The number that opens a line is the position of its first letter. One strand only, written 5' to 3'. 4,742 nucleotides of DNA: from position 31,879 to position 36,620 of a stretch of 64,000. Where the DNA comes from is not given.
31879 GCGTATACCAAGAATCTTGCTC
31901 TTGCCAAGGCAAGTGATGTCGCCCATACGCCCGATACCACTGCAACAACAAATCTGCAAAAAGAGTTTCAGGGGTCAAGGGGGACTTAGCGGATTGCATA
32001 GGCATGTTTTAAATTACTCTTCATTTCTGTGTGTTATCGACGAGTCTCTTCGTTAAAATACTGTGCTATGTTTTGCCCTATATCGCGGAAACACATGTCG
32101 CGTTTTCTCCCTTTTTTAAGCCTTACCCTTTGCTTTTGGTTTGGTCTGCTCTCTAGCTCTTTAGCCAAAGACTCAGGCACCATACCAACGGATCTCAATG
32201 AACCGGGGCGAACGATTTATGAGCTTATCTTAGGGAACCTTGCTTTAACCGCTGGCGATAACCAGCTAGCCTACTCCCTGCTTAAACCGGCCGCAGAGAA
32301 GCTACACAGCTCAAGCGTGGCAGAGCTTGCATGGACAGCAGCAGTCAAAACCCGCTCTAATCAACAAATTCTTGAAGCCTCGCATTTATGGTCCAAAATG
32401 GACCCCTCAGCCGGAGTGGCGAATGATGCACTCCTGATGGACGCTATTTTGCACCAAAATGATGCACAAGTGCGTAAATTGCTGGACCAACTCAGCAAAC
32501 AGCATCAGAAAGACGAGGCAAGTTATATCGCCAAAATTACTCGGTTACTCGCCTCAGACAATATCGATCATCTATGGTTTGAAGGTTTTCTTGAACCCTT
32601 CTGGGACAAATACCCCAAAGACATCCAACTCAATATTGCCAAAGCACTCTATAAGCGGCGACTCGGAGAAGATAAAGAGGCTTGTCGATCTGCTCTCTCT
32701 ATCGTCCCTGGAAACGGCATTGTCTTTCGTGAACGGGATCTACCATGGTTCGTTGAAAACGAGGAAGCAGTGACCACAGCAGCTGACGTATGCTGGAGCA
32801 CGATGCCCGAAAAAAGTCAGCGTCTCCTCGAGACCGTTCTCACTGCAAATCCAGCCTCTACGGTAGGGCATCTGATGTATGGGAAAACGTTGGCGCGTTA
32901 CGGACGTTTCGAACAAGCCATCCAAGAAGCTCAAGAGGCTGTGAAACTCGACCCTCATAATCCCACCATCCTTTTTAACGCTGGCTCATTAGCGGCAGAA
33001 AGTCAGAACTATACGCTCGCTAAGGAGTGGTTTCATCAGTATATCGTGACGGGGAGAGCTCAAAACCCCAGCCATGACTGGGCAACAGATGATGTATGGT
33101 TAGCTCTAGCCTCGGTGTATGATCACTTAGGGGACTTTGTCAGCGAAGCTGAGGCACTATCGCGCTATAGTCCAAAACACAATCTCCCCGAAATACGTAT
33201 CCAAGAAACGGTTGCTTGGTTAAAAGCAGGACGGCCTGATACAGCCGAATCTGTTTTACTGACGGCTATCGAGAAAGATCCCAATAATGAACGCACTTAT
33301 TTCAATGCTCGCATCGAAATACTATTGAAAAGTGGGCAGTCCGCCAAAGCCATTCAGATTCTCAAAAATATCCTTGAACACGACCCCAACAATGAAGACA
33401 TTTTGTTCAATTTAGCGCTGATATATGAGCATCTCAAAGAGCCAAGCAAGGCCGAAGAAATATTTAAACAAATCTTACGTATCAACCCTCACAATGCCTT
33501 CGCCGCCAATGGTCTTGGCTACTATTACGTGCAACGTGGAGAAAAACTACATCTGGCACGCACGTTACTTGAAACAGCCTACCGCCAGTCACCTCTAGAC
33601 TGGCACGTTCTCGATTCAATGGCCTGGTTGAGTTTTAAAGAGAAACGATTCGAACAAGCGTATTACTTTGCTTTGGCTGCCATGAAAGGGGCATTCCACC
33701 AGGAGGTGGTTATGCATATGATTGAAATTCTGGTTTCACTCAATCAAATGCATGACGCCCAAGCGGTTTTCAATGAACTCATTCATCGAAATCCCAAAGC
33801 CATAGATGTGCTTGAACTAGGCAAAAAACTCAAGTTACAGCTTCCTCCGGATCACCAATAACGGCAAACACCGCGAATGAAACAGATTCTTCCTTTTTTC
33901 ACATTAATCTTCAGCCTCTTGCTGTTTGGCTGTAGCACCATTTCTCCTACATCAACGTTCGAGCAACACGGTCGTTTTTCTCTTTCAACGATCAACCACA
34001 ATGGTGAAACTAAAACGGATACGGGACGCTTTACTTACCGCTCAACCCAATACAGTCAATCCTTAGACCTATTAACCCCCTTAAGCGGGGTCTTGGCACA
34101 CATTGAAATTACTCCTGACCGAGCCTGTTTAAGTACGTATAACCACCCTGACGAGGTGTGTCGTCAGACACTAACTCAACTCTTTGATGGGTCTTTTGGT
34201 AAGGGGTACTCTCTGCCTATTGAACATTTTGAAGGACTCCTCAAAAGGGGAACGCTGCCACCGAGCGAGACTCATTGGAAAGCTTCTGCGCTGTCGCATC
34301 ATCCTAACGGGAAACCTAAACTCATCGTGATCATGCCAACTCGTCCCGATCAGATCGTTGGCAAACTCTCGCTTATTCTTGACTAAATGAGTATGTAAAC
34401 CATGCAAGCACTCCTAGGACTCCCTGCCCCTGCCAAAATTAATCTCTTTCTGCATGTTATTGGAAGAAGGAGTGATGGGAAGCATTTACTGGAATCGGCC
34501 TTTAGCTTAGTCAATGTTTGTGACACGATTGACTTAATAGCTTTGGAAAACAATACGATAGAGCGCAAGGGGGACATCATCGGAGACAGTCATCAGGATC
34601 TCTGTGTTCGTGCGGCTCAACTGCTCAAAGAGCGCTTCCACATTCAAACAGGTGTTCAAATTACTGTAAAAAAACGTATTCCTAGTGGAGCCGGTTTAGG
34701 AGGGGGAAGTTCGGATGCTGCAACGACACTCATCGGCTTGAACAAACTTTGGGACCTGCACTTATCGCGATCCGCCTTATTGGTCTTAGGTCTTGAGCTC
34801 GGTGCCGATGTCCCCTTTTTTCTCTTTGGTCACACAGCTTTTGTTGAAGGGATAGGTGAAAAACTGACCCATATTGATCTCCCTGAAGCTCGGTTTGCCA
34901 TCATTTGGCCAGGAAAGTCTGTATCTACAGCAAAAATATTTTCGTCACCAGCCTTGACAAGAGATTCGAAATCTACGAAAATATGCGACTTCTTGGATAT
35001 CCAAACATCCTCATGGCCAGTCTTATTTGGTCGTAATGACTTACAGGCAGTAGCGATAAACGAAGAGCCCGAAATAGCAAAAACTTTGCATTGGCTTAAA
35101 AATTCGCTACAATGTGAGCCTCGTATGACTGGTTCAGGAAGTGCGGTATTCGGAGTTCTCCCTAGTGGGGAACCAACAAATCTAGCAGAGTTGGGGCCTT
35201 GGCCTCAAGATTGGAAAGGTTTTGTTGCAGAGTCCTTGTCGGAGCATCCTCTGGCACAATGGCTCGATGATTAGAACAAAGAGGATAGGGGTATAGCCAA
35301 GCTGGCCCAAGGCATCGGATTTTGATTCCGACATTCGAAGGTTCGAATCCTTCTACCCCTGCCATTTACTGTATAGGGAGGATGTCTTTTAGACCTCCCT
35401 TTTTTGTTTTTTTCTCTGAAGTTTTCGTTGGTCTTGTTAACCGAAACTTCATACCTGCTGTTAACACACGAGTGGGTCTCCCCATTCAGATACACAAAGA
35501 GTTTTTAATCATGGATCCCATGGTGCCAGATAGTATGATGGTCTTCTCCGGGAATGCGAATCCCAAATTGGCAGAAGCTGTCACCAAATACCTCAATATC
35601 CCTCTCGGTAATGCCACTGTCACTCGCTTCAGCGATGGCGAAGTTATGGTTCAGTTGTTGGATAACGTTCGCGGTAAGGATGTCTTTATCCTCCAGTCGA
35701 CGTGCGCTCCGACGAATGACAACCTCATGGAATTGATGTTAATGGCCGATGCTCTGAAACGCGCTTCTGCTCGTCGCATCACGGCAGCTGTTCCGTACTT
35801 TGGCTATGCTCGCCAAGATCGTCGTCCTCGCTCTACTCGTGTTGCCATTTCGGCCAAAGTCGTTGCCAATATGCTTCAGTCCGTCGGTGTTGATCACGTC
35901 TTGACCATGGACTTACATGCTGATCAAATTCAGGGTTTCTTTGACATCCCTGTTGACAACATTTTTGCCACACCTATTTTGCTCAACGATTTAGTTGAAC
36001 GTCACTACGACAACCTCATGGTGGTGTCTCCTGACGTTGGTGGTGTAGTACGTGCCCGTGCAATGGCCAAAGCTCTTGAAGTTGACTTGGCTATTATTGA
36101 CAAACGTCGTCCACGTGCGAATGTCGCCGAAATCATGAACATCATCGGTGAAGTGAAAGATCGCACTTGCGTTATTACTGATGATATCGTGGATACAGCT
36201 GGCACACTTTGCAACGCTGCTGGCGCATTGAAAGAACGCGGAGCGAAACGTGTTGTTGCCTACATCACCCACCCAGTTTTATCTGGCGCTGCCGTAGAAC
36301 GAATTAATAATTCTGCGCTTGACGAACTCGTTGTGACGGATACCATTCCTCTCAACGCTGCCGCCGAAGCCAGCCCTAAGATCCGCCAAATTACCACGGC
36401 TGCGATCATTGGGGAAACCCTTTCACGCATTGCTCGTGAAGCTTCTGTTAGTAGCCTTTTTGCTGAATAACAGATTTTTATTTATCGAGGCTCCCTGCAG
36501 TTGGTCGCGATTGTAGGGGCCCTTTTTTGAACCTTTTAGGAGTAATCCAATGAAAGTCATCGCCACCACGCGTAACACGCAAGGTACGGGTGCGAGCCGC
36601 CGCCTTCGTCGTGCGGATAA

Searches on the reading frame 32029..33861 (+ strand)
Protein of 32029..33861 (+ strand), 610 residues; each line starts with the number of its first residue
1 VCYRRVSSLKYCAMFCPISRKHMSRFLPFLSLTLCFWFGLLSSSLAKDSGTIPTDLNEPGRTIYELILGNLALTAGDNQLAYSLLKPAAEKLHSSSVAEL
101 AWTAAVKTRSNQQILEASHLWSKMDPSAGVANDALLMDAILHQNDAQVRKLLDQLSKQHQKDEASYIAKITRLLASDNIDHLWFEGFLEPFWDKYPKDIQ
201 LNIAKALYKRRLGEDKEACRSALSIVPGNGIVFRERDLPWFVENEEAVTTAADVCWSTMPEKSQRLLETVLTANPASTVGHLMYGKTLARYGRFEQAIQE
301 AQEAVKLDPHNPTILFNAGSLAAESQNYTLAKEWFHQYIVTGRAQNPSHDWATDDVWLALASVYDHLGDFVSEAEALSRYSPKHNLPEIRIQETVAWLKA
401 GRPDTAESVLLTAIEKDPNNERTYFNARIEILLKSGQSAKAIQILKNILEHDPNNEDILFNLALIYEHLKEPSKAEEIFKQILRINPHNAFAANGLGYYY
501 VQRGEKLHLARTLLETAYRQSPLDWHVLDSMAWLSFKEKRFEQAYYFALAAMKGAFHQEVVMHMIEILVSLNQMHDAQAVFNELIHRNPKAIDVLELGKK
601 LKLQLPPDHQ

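Call 46: search_protein_families(library=pfam, proteins=[window:32029-33861:+], max_evalue=0.00001)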
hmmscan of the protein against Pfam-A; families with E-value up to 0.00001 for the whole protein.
window:32029-33861:+ (610 aa): 16 families
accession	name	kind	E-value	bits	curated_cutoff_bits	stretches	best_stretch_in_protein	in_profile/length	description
PF13428.12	TPR_14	-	1.4e-29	99.9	23.5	0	281-319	4-42/44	Tetratricopeptide repeat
PF14559.12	TPR_19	-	3.1e-29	101.5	25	1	432-489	1-58/68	Tetratricopeptide repeat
PF13432.12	TPR_16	-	4.1e-23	81.9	32.7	1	430-490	5-65/65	Tetratricopeptide repeat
PF07719.23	TPR_2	-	6.2e-22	76.3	27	0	458-489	3-34/34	Tetratricopeptide repeat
PF13431.12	TPR_17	-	1.3e-20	72.3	24.4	0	446-477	3-34/34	Tetratricopeptide repeat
PF00515.34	TPR_1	-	1.3e-18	66.4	27.8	1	457-489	2-34/34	Tetratricopeptide repeat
PF13181.12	TPR_8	-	2.3e-17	62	25.7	0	457-489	2-34/34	Tetratricopeptide repeat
PF13414.12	TPR_11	-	7.2e-13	48.4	26.8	0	288-320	4-36/42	TPR repeat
PF23914.1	TPR_CcmH_CycH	-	2.7e-12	47.2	42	0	398-489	61-154/158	Cytochrome c-type biogenesis protein H TPR domain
PF13174.12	TPR_6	-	1.5e-11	44.6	26.3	0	458-487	2-31/33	Tetratricopeptide repeat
PF13371.12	TPR_9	-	3.2e-10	40.3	35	0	431-490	4-63/73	Tetratricopeptide repeat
PF13176.12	TPR_7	-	1.3e-08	34.7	27.9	0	459-486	2-29/36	Tetratricopeptide repeat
PF25062.1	ARM_TT21_N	-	3.9e-08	33.7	40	0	397-488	110-200/222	Tetratricopeptide repeat protein 21 N-terminal ARM repeat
PF13424.12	TPR_12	-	2.7e-07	31.1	30.1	0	430-485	11-74/77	Tetratricopeptide repeat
PF12895.13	ANAPC3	-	2.9e-07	31.1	27.2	0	413-480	18-80/82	Anaphase-promoting complex, cyclosome, subunit 3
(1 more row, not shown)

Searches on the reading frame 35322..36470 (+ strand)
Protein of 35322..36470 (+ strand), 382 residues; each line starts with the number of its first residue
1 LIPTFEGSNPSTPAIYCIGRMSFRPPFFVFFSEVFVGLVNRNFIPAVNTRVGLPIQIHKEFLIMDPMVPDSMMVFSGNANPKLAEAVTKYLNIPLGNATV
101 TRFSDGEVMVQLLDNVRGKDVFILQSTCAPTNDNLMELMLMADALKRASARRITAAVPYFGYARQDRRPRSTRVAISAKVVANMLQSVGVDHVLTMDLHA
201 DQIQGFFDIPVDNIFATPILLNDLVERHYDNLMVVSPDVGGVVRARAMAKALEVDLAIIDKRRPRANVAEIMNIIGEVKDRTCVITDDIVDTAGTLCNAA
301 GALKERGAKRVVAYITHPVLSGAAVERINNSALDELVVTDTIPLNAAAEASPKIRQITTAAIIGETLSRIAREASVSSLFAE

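Call 46: search_protein_families(library=pfam, proteins=[window:35322-36470:+], max_evalue=0.00001)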
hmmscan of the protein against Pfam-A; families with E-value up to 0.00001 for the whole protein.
window:35322-36470:+ (382 aa): 3 families
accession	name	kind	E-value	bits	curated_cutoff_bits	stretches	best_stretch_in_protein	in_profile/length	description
PF13793.12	Pribosyltran_N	-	2.7e-52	176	25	1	72-189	1-117/117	N-terminal domain of ribose phosphate pyrophosphokinase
PF14572.12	Pribosyl_synth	-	2.3e-24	86.8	27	1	271-380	74-183/184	Phosphoribosyl synthetase-associated domain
PF00156.33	Pribosyltran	-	3.7e-19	69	26.3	1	219-328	10-135/158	Phosphoribosyl transferase domain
